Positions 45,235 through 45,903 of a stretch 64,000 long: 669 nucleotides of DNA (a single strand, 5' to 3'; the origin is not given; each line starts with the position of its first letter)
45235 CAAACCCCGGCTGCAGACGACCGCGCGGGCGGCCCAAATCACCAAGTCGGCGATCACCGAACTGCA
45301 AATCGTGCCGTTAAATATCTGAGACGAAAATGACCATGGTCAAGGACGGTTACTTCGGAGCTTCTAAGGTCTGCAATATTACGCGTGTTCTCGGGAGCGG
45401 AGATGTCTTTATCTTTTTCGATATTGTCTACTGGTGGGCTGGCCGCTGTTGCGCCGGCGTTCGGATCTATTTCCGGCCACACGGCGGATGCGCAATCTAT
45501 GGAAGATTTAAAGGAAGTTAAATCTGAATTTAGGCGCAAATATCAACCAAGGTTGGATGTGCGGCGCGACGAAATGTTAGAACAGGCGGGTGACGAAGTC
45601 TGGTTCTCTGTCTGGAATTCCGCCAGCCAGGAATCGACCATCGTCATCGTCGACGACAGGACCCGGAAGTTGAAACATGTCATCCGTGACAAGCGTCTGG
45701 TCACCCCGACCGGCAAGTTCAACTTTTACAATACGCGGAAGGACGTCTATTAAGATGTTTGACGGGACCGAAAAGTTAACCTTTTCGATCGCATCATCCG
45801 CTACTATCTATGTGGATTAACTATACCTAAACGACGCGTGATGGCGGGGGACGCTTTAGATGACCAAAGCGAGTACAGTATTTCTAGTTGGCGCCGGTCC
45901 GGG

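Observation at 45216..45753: nirS reduced to a 122-codon mini-ORF while the whole heme d1 maturation operon is retained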

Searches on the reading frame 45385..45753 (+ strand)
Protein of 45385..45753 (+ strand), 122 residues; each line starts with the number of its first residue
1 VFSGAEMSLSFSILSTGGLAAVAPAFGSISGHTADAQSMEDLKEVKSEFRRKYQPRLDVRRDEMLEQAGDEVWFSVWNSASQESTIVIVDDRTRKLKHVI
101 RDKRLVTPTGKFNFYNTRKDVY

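Call 5: search_protein_families(library=pfam, proteins=[window:45385-45753:+], max_evalue=0.01)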
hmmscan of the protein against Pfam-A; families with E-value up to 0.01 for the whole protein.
window:45385-45753:+ (122 aa): 1 family
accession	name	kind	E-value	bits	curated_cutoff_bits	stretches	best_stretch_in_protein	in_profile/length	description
PF02239.22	Cytochrom_D1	-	2.3e-13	49.9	25.5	1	53-117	311-368/368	Cytochrome D1 heme domain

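Call 6: search_protein_families(library=ncbifam, proteins=[window:45385-45753:+], max_evalue=0.01)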
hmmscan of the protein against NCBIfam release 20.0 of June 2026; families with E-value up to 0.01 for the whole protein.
window:45385-45753:+ (122 aa): 0 families

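Call 9: find_homologous_proteins(query=window:45385-45753:+, max_evalue=0.001)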
Query window:45385-45753:+ (122 aa): 148 proteins with E <= 0.001 among 153 candidates; the best 120 are listed.
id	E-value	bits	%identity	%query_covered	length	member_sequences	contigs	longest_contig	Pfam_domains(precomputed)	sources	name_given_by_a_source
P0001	3.6e-65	235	100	89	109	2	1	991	PF02239.23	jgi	-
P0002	2.3e-26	110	93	46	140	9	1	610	PF02239.23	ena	-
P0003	1.3e-22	98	80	46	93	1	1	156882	PF02239.23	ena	-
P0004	4.1e-22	96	74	48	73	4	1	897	PF02239.23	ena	-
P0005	6.6e-22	95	80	46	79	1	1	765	PF02239.23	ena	-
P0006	7.1e-22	95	81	44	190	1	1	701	PF03129.26,PF02239.23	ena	-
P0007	1.6e-21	94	81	44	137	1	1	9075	PF02239.23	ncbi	ncbi:MAG: cytochrome D1 domain-containing protein [Rhodoplanes sp.]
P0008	1.6e-21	94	72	48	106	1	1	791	PF02239.23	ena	-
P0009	1.6e-21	94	77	46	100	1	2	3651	PF02239.23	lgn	-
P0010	2.2e-21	94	79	47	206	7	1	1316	PF02239.23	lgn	-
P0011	2.4e-21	94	64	64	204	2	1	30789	PF02239.23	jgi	jgi:nitrite reductase (NO-forming)/hydroxylamine reductase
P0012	2.4e-21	94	77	46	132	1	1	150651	PF02239.23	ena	-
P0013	2.9e-21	93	56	77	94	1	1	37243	PF02239.23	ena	-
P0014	4.4e-21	93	64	64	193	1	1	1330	PF02239.23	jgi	jgi:nitrite reductase (NO-forming) / hydroxylamine reductase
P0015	4.4e-21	93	78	48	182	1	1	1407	PF02239.23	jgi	jgi:nitrite reductase (NO-forming)/hydroxylamine reductase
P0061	1.2e-19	88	75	45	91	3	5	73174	PF02239.23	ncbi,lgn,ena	-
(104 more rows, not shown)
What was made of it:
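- Tried and rejected: Short NirS C-terminal proteins on long contigs (call 9) were checked as possible independent examples.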

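Call 14: find_related_loci(query=window:45403-45753:+, collection=genome_contigs, flank=10000)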
Query window:45403-45753:+ (116 aa) in genome_contigs; peptide patterns used: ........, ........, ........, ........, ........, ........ (x = any residue, [..] = any of these).
600 stretches matched a pattern (row limit reached: there are more); 482 encode a relative of the query (tblastn E <= 1e-3); the best 80 are kept; 80 distinct loci.
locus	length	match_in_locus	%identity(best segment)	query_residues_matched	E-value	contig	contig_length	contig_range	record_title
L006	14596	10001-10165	96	62-116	1e-32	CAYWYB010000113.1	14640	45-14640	MAG TPA_asm: uncultured Rhodospirillaceae bacterium isolate SRP167671_co2_53 genome assembly, contig: NODE_5405_length_1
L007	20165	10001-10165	96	62-116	2e-32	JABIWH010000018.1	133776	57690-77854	MAG: Rhodospirillaceae bacterium isolate SI072_bin90 k141_1071520, whole genome shotgun sequence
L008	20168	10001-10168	93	61-116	3e-32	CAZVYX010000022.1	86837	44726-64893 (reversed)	MAG TPA_asm: uncultured Rhodospirillaceae bacterium isolate SRP200020_co2_21 genome assembly, contig: NODE_254_length_86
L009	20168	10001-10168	93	61-116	6e-32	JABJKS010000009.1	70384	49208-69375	MAG: Rhodospirillaceae bacterium isolate SI074_bin97 k141_2467834, whole genome shotgun sequence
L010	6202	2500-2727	61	33-116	2e-28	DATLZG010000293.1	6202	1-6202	MAG TPA_asm: Burkholderiaceae bacterium isolate SMAG_U13292 k141_10986, whole genome shotgun sequence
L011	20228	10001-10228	60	33-116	7e-28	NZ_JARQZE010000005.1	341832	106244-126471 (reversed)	Thauera mechernichensis strain TL1 NODE_5_length_341832_cov_49.8267, whole genome shotgun sequence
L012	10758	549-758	64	39-116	8e-28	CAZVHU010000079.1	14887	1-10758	MAG TPA_asm: uncultured Enterobacteriaceae bacterium isolate binchicken_co274_117 genome assembly, contig: NODE_10163_le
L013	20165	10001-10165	80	62-116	2e-27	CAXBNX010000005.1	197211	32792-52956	MAG TPA_asm: uncultured Haliea sp. isolate ERR2762178_binner123_Refined_45 genome assembly, contig: ERZ3421836.49, whole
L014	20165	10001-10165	80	62-116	4e-27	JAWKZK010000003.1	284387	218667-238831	MAG: Halioglobus sp. isolate AC1.154 AC1.154.fa-3, whole genome shotgun sequence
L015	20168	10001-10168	79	61-116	4e-27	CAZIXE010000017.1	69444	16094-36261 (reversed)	MAG TPA_asm: uncultured Rhizobiaceae bacterium isolate binchicken_co107_240 genome assembly, contig: NODE_983_length_694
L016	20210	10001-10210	62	39-116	4e-27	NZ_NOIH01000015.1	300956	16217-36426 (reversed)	Thauera propionica strain KNDSS-Mac4 contig_15, whole genome shotgun sequence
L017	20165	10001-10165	80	62-116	3e-27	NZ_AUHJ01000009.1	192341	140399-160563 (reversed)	Haliea salexigens DSM 19537 G533DRAFT_scaffold00009.9_C, whole genome shotgun sequence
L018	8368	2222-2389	80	61-116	5e-27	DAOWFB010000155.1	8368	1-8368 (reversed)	MAG TPA_asm: Thalassospiraceae bacterium isolate CSMAG_1954 CSMAG_1954_k141_1709230_length_8368_cov_14.3893, whole genom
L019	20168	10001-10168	77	61-116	8e-27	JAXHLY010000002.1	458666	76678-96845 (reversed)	MAG: Gammaproteobacteria bacterium isolate Salar_de_Ascotan_soil_MAG_ASO37 contig_7131_polypolish, whole genome shotgun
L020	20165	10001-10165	78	62-116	1e-26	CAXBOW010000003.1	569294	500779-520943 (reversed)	MAG TPA_asm: uncultured Haliea sp. isolate ERR2762188_binner12_Refined_25 genome assembly, contig: ERZ3421808.7, whole g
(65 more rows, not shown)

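Call 26: find_encoding_contigs(protein=window:45403-45753:+, flank=3000, max_places=10)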
Protein window:45403-45753:+ (116 aa): 24 contigs read that carry it; 10 places shown.
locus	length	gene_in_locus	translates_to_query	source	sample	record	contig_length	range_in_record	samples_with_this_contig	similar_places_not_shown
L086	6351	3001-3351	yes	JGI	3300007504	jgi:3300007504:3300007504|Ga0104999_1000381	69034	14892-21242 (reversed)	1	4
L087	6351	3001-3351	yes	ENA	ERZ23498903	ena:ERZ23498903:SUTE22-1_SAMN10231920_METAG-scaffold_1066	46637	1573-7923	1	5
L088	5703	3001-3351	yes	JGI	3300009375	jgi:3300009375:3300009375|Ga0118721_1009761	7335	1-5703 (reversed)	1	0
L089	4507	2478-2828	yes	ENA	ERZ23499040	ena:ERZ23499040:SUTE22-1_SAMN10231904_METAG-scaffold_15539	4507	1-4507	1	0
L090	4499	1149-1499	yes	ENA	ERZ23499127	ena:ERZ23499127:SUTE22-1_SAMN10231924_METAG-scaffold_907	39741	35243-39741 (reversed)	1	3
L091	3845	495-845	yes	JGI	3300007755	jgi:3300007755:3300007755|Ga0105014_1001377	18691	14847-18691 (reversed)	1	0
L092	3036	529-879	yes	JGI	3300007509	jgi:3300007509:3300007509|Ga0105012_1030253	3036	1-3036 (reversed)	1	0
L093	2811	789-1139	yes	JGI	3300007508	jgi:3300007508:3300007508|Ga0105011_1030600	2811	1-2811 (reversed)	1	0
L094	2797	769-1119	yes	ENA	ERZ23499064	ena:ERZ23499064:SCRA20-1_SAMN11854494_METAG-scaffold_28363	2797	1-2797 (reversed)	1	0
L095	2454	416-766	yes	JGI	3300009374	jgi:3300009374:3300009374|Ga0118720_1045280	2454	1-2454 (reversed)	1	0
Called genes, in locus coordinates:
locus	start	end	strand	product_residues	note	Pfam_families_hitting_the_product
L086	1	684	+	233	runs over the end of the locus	PF22308:DUF6969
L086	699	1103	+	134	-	PF01641:SelR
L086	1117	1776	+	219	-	PF00702:Hydrolase, PF13419:HAD_2 (weak)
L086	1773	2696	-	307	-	PF13417:GST_N_3, PF13409:GST_N_2 (weak), PF13410:GST_C_2 (weak)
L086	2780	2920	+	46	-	-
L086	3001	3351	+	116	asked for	PF02239:Cytochrom_D1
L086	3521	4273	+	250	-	PF00590:TP_methylase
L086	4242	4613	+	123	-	PF13442:Cytochrome_CBB3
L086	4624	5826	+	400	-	PF21783:YNCE (faint), PF02239:Cytochrom_D1, PF25174:Beta-prop_THOC3 (weak)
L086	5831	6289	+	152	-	PF22451:NirdL-like_HTH, PF17805:AsnC_trans_reg2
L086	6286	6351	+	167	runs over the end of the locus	PF22451:NirdL-like_HTH, PF17805:AsnC_trans_reg2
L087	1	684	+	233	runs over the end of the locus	PF22308:DUF6969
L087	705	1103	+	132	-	PF01641:SelR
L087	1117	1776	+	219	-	PF00702:Hydrolase, PF13419:HAD_2 (weak)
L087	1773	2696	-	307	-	PF13417:GST_N_3, PF13409:GST_N_2 (weak), PF13410:GST_C_2 (weak)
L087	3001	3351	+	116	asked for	PF02239:Cytochrom_D1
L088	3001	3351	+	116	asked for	PF02239:Cytochrom_D1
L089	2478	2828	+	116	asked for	PF02239:Cytochrom_D1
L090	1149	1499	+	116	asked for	PF02239:Cytochrom_D1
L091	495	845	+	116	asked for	PF02239:Cytochrom_D1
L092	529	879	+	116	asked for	PF02239:Cytochrom_D1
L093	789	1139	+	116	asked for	PF02239:Cytochrom_D1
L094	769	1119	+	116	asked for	PF02239:Cytochrom_D1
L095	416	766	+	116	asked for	PF02239:Cytochrom_D1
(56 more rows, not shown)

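Call 45: find_encoding_contigs(protein=P0061, flank=7000, max_places=3)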
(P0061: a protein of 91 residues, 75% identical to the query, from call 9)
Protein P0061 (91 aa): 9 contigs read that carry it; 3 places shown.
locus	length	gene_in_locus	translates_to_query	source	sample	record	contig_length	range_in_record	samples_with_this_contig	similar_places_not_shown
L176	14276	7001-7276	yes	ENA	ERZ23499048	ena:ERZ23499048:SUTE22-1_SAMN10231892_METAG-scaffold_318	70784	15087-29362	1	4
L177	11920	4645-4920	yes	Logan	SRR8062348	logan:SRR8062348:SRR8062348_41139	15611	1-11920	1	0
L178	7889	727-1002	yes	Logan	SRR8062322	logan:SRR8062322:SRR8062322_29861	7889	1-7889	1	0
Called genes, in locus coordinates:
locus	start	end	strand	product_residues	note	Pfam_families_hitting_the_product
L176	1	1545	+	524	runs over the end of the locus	PF20434:BD-FAE, PF07859:Abhydrolase_3, PF05013:FGase (faint)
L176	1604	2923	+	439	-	PF07602:DUF1565, PF12708:Pect-lyase_RHGA_epim (faint), PF22842:Pel9A-like_beta_helix, PF05048:NosD (faint), PF13229:Beta_helix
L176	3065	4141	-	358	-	PF00884:Sulfatase (weak), PF16347:SGSH_C (weak), PF13181:TPR_8 (faint), PF07719:TPR_2 (faint), PF13424:TPR_12 (faint), PF13428:TPR_14 (faint), PF14559:TPR_19 (faint), PF00515:TPR_1 (faint)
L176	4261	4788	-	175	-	PF00884:Sulfatase, PF01663:Phosphodiest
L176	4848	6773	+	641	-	PF00005:ABC_tran, PF02463:SMC_N (faint), PF03308:MeaB (faint), PF13555:AAA_29 (faint), PF13191:AAA_16 (faint), PF12848:ABC_tran_Xtn, PF00005:ABC_tran, PF16326:ABC_tran_CTD, +4 more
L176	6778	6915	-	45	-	-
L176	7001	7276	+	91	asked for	PF02239:Cytochrom_D1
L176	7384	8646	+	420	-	PF01136:Peptidase_U32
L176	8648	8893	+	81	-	PF13370:Fer4_13, PF13459:Fer4_15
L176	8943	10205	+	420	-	PF00324:AA_permease, PF13520:AA_permease_2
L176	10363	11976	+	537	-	PF13229:Beta_helix (weak), PF05048:NosD (faint)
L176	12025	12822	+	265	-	PF00892:EamA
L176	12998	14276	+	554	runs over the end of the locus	PF01839:FG-GAP (faint), PF13517:FG-GAP_3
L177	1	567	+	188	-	?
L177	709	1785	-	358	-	PF00884:Sulfatase (weak), PF16347:SGSH_C (weak), PF13181:TPR_8 (faint), PF07719:TPR_2 (faint), PF13424:TPR_12 (faint), PF13428:TPR_14 (faint), PF14559:TPR_19 (faint), PF00515:TPR_1 (faint)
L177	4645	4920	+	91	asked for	PF02239:Cytochrom_D1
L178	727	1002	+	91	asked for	PF02239:Cytochrom_D1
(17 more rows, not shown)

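Call 46: find_encoding_contigs(protein=P0003, flank=7000, max_places=2)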
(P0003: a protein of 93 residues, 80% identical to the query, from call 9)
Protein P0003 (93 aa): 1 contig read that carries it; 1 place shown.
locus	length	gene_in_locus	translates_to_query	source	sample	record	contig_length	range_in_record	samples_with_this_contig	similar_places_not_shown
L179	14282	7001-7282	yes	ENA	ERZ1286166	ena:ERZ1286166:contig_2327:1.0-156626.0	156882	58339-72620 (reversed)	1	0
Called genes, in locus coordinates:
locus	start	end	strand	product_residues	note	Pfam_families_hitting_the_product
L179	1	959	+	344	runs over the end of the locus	PF03460:NIR_SIR_ferr (weak), PF01077:NIR_SIR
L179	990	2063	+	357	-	PF03460:NIR_SIR_ferr, PF01077:NIR_SIR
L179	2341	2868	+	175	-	-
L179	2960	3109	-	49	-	-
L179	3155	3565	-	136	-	-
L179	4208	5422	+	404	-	PF00563:EAL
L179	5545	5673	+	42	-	-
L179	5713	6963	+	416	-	PF13442:Cytochrome_CBB3, PF02239:Cytochrom_D1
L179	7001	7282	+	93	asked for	PF02239:Cytochrom_D1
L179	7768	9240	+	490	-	PF02239:Cytochrom_D1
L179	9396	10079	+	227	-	PF03264:Cytochrom_NNT, PF02085:Cytochrom_CIII (faint), PF14537:Cytochrom_c3_2 (faint), PF22113:Mtrc-MtrF_II-IV_dom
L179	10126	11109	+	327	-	PF09459:EB_dh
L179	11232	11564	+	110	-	PF13473:Cupredoxin_1, PF00127:Copper-bind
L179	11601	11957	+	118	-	PF13442:Cytochrome_CBB3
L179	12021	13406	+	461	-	PF02239:Cytochrom_D1, PF25174:Beta-prop_THOC3 (faint)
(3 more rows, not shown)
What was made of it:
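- Tried and rejected: P0003 is a nirS split into 416 + 93 aa, most likely by a frameshift (call 46).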

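Call 49: search_solved_structures(query=window:45403-45753:+, max_evalue=0.001, show_alignments=2)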
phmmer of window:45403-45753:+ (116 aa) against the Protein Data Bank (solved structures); distinct sequences matched with E-value up to 0.001: 8.
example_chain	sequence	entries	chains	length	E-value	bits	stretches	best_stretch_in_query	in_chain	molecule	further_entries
1dy7_A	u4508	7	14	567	2e-21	79.3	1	60-116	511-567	NITRITE REDUCTASE | CYTOCHROME CD1 NITRITE REDUCTASE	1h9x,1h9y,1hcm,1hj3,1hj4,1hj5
1aof_A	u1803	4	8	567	2.2e-21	79.2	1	60-116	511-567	NITRITE REDUCTASE | CYTOCHROME CD1 NITRITE REDUCTASE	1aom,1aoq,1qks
1e2r_A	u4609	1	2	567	2.2e-21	79.1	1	60-116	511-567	NITRITE REDUCTASE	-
1gq1_A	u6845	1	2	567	2.9e-21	78.8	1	60-116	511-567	CYTOCHROME CD1 NITRITE REDUCTASE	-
1hzv_A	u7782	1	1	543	1.2e-20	76.8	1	60-116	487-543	NITRITE REDUCTASE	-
1hzu_A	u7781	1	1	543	1.6e-20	76.4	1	60-116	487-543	NITRITE REDUCTASE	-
1bl9_A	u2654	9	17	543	1.6e-20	76.4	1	60-116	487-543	NITRITE REDUCTASE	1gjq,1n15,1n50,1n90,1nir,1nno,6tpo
5guw_M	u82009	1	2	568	1.8e-20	76.3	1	60-116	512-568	Nitrite reductase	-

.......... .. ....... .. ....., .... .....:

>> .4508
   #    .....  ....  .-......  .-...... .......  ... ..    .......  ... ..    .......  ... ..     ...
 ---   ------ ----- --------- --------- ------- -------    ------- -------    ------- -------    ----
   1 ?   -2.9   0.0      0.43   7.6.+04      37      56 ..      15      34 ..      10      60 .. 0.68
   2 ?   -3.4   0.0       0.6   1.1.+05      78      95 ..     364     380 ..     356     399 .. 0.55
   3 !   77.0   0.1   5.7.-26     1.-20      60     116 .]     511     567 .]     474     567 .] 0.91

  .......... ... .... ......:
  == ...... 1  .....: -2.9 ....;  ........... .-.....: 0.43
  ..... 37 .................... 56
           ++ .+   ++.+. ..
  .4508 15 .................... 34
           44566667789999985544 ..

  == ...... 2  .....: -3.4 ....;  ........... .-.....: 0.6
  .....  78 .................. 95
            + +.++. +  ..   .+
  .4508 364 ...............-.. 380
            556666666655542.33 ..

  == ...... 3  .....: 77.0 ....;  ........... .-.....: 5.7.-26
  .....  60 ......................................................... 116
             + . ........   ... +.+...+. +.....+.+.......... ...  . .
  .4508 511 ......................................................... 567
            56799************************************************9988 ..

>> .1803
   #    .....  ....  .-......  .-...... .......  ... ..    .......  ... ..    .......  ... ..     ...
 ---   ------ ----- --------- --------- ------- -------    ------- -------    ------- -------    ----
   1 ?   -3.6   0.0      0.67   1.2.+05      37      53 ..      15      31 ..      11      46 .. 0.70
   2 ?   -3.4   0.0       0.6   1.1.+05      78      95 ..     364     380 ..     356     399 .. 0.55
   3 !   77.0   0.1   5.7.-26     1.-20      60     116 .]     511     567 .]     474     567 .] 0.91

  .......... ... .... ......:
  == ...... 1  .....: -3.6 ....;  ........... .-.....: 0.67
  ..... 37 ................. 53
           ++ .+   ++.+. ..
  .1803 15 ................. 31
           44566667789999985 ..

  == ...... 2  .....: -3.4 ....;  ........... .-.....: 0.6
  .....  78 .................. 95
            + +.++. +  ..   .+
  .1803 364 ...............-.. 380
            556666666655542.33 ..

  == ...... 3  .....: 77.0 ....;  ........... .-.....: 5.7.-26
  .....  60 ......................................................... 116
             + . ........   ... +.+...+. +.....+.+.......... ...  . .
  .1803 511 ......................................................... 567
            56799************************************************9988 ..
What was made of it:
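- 45586..45753 (+): 3' part of the relic: codons 62-116 plus the stop, covering the last strands of the d1 propeller. Pfam and PDB matches (calls 5, 49).
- On Cytochrome cd1 nitrite reductase NirS (functional enzyme): The PDB match covers only the last 57 residues (call 49).
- Checked: PDB cd1 nitrite reductases match query residues 60-116 to their last 57 residues (E 2e-21, call 49).
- Pfam and PDB matches limited to the last 57 residues (calls 5, 49).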

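Call 52: predict_structure(protein=window:45403-45753:+)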
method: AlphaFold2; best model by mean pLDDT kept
length: 116 residues; sequences in the alignment: 1
mean_pLDDT: 44.6   pTM: 0.36
mean pLDDT of the five models: 44.6, 43.0, 40.9, 38.2, 36.6
residues with pLDDT >= 90: 0; 70-90: 4; 50-70: 31; < 50: 81
segments of 3 or more residues with pLDDT < 50: 1-58, 60-62, 98-116
pLDDT, mean of each block of 10 residues (from residue 1): 30 34 30 42 41 45 62 58 64 57 36 29
secondary structure, 60 per line:
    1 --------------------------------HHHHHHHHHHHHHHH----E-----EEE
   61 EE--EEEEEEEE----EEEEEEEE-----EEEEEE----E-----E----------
elements in order: H33-47 E58-62 E65-72 E77-84 E90-95
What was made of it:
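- AlphaFold2 gives no confident fold, mean pLDDT 44.6 (call 52). No confident fold is predicted (call 52).
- Tried and rejected: Single-sequence AlphaFold2 gave no confident fold (call 52), which is weak evidence either way.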
